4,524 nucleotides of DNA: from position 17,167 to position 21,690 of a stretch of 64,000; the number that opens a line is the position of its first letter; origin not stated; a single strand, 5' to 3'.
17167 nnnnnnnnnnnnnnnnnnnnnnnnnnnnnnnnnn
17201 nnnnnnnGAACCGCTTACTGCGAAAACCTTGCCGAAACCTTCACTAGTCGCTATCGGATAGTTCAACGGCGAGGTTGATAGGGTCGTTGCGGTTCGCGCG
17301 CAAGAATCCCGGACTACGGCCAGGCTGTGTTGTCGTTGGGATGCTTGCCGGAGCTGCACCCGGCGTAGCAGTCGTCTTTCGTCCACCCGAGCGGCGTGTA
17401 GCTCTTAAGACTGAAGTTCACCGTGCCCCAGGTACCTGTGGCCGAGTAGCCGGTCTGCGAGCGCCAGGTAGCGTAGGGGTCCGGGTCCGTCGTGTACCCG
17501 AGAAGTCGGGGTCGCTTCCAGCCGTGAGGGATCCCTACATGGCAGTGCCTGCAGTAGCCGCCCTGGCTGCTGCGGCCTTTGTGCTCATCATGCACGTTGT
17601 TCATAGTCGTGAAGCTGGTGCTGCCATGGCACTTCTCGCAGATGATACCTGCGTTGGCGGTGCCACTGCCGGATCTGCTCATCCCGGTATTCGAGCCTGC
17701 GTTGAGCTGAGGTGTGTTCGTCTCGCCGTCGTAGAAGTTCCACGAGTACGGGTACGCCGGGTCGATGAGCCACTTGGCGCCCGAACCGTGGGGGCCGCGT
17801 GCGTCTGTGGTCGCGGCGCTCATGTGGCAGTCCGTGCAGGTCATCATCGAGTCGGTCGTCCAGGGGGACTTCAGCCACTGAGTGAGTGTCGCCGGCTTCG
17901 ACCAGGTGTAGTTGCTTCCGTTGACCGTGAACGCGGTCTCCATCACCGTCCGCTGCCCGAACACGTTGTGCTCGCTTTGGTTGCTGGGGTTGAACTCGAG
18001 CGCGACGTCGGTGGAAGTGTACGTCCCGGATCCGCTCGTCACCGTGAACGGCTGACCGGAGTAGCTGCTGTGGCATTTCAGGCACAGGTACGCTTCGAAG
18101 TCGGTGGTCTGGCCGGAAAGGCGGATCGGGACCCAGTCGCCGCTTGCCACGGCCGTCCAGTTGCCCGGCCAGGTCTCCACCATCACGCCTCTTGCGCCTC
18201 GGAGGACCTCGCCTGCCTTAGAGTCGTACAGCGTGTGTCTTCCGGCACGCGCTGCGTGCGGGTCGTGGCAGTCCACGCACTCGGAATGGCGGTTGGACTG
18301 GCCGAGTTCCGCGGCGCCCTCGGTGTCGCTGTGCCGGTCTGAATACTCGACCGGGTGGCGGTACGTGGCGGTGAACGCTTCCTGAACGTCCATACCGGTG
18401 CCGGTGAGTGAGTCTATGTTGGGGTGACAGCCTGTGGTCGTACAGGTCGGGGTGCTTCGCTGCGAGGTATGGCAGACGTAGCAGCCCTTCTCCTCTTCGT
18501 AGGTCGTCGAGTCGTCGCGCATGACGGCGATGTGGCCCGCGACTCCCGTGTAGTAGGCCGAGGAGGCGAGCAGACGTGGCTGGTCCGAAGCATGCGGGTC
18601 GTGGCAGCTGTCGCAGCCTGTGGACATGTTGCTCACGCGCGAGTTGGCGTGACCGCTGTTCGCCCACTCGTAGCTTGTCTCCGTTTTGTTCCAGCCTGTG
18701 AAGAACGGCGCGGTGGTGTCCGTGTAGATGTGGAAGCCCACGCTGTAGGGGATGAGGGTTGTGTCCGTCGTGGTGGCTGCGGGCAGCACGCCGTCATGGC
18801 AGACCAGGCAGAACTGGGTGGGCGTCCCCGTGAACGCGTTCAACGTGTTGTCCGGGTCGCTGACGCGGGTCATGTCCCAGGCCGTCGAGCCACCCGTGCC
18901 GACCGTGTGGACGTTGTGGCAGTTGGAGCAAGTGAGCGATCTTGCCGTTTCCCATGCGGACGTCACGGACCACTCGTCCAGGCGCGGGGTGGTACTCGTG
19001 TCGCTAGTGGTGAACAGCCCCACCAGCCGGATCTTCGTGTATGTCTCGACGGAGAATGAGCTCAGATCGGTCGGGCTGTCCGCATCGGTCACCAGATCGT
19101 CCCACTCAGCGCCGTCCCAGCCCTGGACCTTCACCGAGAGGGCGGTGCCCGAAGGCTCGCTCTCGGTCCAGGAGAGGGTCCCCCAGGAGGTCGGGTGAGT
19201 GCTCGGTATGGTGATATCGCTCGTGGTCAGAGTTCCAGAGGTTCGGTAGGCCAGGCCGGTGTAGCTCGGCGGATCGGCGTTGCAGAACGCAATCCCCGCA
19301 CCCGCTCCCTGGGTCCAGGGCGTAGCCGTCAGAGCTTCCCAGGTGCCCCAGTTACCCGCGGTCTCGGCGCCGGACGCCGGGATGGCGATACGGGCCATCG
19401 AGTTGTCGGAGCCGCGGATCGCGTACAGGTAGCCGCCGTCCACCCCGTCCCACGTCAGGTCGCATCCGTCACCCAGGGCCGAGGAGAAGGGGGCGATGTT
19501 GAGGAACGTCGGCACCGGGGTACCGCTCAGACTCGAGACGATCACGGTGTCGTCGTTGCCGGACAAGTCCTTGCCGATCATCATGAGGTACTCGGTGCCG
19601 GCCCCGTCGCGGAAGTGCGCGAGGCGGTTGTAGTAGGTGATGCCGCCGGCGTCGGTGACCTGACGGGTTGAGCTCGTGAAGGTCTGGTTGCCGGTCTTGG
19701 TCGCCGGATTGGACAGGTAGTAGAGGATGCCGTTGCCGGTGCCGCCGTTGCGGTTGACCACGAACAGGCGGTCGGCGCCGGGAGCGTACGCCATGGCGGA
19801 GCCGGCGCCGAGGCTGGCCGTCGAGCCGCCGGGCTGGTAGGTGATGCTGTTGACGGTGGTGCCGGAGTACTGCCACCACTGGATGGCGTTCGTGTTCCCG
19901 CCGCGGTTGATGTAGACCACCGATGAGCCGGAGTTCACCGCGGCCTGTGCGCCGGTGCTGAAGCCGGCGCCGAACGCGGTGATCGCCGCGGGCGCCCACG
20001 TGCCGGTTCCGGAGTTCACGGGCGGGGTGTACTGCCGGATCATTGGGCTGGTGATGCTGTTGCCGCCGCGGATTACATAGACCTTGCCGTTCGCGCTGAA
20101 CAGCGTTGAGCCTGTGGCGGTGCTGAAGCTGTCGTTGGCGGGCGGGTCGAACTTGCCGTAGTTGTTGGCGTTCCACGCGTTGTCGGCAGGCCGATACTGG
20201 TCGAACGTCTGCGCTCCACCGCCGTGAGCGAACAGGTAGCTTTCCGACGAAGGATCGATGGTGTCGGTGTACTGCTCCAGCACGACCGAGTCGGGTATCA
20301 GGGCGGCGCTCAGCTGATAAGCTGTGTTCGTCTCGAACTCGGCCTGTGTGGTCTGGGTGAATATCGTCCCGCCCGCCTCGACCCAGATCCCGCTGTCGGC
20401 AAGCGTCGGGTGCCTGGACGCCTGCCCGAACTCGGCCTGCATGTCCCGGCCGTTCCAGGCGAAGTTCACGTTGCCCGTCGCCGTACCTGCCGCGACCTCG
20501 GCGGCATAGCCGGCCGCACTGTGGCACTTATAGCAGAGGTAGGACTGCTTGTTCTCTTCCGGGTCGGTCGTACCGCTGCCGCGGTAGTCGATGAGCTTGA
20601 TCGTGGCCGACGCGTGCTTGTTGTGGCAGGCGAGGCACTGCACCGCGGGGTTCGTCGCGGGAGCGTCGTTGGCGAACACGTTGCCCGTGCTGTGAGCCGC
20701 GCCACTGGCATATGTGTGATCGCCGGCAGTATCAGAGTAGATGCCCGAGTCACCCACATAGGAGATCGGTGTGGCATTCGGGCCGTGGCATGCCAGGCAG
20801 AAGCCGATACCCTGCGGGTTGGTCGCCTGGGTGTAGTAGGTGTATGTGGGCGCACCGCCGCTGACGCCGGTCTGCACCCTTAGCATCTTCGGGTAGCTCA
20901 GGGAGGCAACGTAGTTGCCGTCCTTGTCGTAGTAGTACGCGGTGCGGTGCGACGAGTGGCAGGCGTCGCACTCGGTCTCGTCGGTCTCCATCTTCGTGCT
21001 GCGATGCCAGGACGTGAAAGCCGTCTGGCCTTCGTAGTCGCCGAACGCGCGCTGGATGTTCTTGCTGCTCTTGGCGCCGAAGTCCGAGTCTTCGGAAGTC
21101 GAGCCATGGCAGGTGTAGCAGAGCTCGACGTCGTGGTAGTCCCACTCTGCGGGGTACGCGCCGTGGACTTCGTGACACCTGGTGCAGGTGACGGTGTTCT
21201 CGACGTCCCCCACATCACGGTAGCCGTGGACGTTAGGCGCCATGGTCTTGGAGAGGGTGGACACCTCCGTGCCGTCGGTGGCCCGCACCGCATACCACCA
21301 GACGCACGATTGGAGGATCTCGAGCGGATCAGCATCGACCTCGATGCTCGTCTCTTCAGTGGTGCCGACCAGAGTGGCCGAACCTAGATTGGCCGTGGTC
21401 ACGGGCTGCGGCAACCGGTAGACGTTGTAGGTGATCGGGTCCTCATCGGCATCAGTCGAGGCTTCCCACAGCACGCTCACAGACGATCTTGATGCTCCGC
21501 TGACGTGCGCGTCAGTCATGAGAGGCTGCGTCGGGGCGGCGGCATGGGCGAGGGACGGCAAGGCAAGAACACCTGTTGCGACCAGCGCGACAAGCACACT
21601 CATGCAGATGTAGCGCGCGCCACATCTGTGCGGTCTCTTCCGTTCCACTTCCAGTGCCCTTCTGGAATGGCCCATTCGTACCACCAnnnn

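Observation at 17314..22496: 1458-aa, roughly 16-haem secreted cytochrome in a Gram-positive-looking genome, coupled to a membrane-anchored partner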

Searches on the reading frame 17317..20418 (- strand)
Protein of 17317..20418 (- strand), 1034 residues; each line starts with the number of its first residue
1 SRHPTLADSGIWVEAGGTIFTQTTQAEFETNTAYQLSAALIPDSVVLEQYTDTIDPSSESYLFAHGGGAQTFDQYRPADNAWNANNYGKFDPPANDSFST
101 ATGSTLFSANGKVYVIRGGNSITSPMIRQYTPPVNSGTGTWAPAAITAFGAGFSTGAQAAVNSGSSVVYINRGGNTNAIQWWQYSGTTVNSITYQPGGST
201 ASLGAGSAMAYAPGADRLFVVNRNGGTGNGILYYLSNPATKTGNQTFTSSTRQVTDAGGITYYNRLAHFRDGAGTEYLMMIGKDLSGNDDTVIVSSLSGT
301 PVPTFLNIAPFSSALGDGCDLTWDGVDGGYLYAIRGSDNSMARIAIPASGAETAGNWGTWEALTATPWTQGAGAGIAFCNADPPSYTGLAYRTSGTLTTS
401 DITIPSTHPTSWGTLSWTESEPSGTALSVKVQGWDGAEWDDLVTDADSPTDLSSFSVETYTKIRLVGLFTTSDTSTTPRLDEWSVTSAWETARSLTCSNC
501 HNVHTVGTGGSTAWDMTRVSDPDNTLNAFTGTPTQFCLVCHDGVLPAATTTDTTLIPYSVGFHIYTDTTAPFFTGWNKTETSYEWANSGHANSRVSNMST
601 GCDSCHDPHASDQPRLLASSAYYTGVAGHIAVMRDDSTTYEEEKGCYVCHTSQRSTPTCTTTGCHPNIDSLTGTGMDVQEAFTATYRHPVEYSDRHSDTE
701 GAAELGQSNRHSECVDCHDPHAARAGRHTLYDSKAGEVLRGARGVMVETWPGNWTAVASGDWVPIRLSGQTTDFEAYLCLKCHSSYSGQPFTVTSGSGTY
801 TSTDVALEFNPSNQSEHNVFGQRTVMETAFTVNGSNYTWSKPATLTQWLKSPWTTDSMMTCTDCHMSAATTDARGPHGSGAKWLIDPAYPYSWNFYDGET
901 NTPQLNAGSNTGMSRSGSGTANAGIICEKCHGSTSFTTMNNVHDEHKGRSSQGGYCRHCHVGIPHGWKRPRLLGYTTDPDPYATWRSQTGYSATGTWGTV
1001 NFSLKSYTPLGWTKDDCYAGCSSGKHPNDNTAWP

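Call 62: predict_structure(alignment_id=A3)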
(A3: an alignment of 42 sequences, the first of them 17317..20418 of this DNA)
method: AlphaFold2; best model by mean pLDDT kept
length: 1034 residues; sequences in the alignment: 42
mean_pLDDT: 71.3   pTM: 0.47
mean pLDDT of the five models: 71.3, 71.0, 69.5, 68.9, 64.6
residues with pLDDT >= 90: 340; 70-90: 266; 50-70: 175; < 50: 253
segments of 3 or more residues with pLDDT < 50: 1-14, 490-514, 545-571, 573-580, 593-717, 788-804, 866-885, 896-899, 988-995
pLDDT, mean of each block of 10 residues (from residue 1): 30 59 92 93 93 84 91 91 70 87 93 90 80 85 82 92 93 93 90 94 95 98 90 95 96 85 92 98 93 97 97 93 97 96 98 98 95 94 82 96 76 93 93 95 89 90 96 91 83 36 39 51 60 58 46 37 36 46 56 41 33 33 34 36 44 38 36 39 37 34 38 48 60 69 75 64 75 74 55 41 54 60 66 84 76 70 49 37 48 53 74 68 72 67 79 76 62 76 61 55 84 76 56 78
secondary structure, 60 per line:
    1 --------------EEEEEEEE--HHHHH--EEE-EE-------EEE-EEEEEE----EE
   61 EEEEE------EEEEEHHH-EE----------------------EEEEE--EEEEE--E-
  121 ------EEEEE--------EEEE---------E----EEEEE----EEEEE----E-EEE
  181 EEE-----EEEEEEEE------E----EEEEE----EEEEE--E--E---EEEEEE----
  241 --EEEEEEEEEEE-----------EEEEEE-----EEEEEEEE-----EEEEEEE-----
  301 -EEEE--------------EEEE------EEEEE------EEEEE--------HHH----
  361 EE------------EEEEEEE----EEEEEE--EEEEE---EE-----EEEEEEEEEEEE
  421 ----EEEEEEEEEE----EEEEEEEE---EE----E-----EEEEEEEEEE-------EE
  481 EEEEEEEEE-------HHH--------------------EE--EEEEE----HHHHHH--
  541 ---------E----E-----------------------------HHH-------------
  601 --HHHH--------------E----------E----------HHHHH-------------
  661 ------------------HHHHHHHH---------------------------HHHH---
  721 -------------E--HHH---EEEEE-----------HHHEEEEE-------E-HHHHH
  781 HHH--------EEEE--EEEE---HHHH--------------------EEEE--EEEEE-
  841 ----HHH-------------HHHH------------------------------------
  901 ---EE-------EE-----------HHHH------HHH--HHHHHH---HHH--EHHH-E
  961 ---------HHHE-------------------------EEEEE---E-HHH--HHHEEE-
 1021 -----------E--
elements in order (helices of 4 or more, strands of 3 or more residues): E15-22 H25-29 E32-34 E45-47 E49-54 E59-65 E72-76 E105-109 E112-116 E127-131 E140-143 E158-162 E167-171 E178-183 E189-196 E208-212 E217-221 E231-236 E243-253 E265-270 E276-283 E289-295 E302-305 E320-323 E330-334 E341-345 E375-381 E386-391 E394-398 E409-420 E425-434 E439-446 E462-471 E479-489 E524-528 H533-538 H603-606 H643-647 H679-686 H714-717 E743-747 E762-766 H776-783 E792-795 E798-801 H805-808 E829-832 E835-839 H861-864 H926-929 H941-946 E999-1003 E1017-1019
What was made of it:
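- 18946..20400 (-): Non-haem insert (aa 431-915): a beta-propeller (probably six blades, counted from strand order) followed by a beta-sandwich, placed between haem 6 and haem 7. AF2 pLDDT 90-98 (call 62).
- On Cytochrome nanowire subunits (OmcS, OmcE, OmcZ): The haem-block model is too poor for a fold comparison (call 62).
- The AF2 model of the haem block has low confidence, so a continuous haem chain and its length are not verified (call 62).
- Tried and rejected: Confidence was low, so no haem-chain geometry or fold comparison was attempted (call 62).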

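Call 64: fold_search(model_id=the predicted structure, library=pdb)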
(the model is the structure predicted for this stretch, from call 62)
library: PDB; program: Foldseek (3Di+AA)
matches with E <= 10: 1107; with E <= 0.001: 162
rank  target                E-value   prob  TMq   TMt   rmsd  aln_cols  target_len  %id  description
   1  8eap_D                4.9e-09  1.00  0.15  0.28  17.7       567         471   10  Cryo-EM structure of the in-situ gp10-gp26 from bacteriophage P22 (released 2023-09-06)
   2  5msx_C                2.1e-08  1.00  0.14  0.28  20.6       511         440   11  Glycoside hydrolase BT_3662 (released 2017-03-22)
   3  9nwi_Y                5.2e-08  1.00  0.15  0.26  19.4       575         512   12  Pseudomonas phage Pa223 tail (C6 symmetry) (released 2025-08-06)
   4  5msx_A                5.7e-08  1.00  0.14  0.27  20.7       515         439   11  Glycoside hydrolase BT_3662 (released 2017-03-22)
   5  3h6j                  7.2e-08  1.00  0.16  0.33  25.8       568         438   12  Crystal structure of a putative neuraminidase from Pseudomonas aeruginosa (released 2009-05-12)
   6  9mez_J                1.0e-07  1.00  0.18  0.53  13.9       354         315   11  Crystal structure of MRAS(GDP) bound to LZTR1(Kelch domain) (released 2025-09-10)
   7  7bys_A                1.2e-07  1.00  0.15  0.28  19.5       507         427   12  Crystal structure of exo-beta-1,3-galactanase from Phanerochaete chrysosporium Pc1,3Gal43A apo form (released 2020-11-04)
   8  7byx_A                1.5e-07  1.00  0.15  0.30  20.3       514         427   13  Crystal structure of exo-beta-1,3-galactanase from Phanerochaete chrysosporium Pc1,3Gal43A E208A with beta-1,3-galacto (released 2020-11-04)
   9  3s94_A                1.9e-07  1.00  0.19  0.32  11.4       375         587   11  Crystal structure of LRP6-E1E2 (released 2011-11-02)
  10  8jut_A                2.3e-07  1.00  0.21  0.05   6.7       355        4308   12  rat megalin RAP complex (released 2024-06-19)
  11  3zxl_B                3.1e-07  1.00  0.17  0.29  24.7       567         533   11  Engineering the active site of a GH43 glycoside hydrolase generates a biotechnologically significant enzyme that displ (released 2012-04-18)
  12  7byv_A                3.5e-07  1.00  0.15  0.30  20.3       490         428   13  Crystal structure of exo-beta-1,3-galactanase from Phanerochaete chrysosporium Pc1,3Gal43A E208Q with beta-1,3-galacto (released 2020-11-04)
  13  3v65_D                4.6e-07  1.00  0.20  0.49   8.0       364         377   13  Crystal structure of agrin and LRP4 complex (released 2012-04-25)
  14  2w38                  4.9e-07  1.00  0.17  0.35  21.7       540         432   11  Crystal structure of the pseudaminidase from Pseudomonas aeruginosa (released 2008-12-23)
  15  7y22_Y                4.9e-07  1.00  0.12  0.15  27.2       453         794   12  CryoEM structure of Klebsiella phage Kp7 tail complex applied with C6 symmetry (released 2023-06-14)
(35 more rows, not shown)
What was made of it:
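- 18946..20400 (-): Foldseek hits to Kelch, YWTD, sialidase and GH43 propellers, E 5e-9 to 1e-6 (call 64).
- On Kelch-type beta-propeller (insert): The fold is clearly a propeller (call 64).
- The propeller plus sandwich pairing is typical of glycosidases and sialidases (call 64).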

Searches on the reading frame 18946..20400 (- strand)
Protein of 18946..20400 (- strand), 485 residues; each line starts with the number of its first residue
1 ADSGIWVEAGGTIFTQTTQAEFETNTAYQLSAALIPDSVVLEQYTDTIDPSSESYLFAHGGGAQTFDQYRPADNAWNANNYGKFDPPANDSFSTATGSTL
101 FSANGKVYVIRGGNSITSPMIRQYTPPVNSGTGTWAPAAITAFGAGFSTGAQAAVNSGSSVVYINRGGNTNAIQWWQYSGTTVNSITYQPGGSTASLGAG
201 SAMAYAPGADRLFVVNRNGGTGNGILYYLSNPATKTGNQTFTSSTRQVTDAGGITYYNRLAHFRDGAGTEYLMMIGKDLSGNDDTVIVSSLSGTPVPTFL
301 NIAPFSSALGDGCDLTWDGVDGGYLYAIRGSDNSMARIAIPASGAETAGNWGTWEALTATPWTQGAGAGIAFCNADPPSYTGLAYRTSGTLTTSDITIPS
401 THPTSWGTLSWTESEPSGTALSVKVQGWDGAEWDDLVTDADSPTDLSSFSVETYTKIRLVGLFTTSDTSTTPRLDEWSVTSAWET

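Call 76: search_protein_families(library=pfam, proteins=[window:18946-20400:-], max_evalue=1)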
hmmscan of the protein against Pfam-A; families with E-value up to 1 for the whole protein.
window:18946-20400:- (485 aa): 2 families
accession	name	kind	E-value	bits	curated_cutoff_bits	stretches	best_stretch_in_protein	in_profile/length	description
PF01344.31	Kelch_1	-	0.054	13.5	20.1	0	102-115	9-22/46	Kelch motif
PF22825.2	HpiC1-like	-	0.62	10.6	27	0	11-33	69-91/174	HpiC1 cyclase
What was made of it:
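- On Kelch-type beta-propeller (insert): Pfam Kelch_1 reaches only E 0.054, below its cut-off (call 76).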

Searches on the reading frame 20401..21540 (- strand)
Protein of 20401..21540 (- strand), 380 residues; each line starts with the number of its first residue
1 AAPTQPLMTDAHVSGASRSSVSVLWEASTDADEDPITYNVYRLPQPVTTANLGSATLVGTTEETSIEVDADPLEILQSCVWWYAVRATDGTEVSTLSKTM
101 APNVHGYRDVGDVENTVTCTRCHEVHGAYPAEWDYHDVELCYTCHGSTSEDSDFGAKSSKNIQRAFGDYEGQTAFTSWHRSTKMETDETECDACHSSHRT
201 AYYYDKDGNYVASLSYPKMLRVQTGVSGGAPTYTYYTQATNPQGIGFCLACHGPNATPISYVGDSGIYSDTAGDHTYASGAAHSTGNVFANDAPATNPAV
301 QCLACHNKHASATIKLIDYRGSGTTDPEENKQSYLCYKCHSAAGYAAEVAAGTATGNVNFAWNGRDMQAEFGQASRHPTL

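Call 76: search_protein_families(library=pfam, proteins=[window:20401-21540:-], max_evalue=1)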
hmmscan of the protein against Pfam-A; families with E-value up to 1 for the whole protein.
window:20401-21540:- (380 aa): 9 families
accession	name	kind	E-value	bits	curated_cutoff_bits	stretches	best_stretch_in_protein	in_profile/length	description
PF09699.15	Paired_CXXCH_1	-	1.3e-15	57.2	20.6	3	301-342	8-38/41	Doubled CXXCH motif (Paired_CXXCH_1)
PF22113.1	Mtrc-MtrF_II-IV_dom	-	1.9e-09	37.7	30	1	116-314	6-171/176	Outer membrane cytochrome MtrC/MtrF-like, domains II/IV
PF14522.11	Cytochrome_C7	-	1.4e-07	31.6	24.8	2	297-344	11-52/67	Cytochrome c7 and related cytochrome c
PF14537.11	Cytochrom_c3_2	-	1.7e-06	28.8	25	2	114-201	4-70/79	Cytochrome c3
PF10058.14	Zn_ribbon_10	-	0.0048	17.1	24.2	1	116-144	22-50/54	ER junction formation factor lunapark, zinc ribbon finger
PF02085.21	Cytochrom_CIII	-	0.0089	16.8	22.9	1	115-195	29-101/101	Class III cytochrome C family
PF22678.1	Cytochrom_c_NrfB-like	-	0.01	16.8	27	0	115-128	57-70/89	Cytochrome c-type protein NrfB-like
PF23903.1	Phage_zn_bind_2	-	0.073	13.4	27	0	115-125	2-12/44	Phage zinc binding domain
PF11845.13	Tll0287-like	-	0.7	10.8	24.1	0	300-321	102-123/144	Tll0287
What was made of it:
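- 20401..21213 (-): N-terminal hexahaem block (aa 160-430): three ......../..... pairs, homologous to the MtrC/MtrF pentahaem domain II/IV. PF22113 matches profile positions 6-171 of 176 at 37.7 bits against a cut-off of 30 (call 76).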

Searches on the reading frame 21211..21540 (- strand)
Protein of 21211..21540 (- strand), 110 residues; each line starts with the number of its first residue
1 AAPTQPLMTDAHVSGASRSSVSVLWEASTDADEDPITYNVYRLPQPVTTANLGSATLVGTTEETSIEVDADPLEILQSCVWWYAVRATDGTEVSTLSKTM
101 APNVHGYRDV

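Call 53: search_solved_structures(query=A7, max_evalue=10)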
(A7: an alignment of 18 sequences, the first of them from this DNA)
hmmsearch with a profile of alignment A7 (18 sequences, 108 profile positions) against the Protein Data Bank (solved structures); distinct sequences matched with E-value up to 10: 4.
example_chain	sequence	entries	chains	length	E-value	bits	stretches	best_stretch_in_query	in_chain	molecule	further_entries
1k85_A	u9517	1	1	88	0.00029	24.2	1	3-101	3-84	CHITINASE A1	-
4yfe_A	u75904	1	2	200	0.32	14.4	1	11-57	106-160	Receptor-type tyrosine-protein phosphatase delta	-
6lz1_A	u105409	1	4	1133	1.4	12.3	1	27-67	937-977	Ams1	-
2z8r_A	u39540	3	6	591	1.5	12.2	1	14-74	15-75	YesW protein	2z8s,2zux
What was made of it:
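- On MtrC/OmcA/MtrF outer-surface decahaem family: The beta domains are FN3 and propeller/sandwich (calls 53, 64).
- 21226..21540 (-): FN3 module (aa 51-155). Family profile A7 against PDB: 1k85 FN3, E 2.9e-4, full length (call 53).
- On Fibronectin type III domain (N-terminal module): Profile A7 against 1k85 (chitinase A1 FN3): E 2.9e-4, residues 3-101 aligned to 3-84 of 88 (call 53).
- Checked: A family profile of aa 51-160 hits the solved FN3 of chitinase A1 (1k85) end to end at E 2.9e-4 (call 53).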
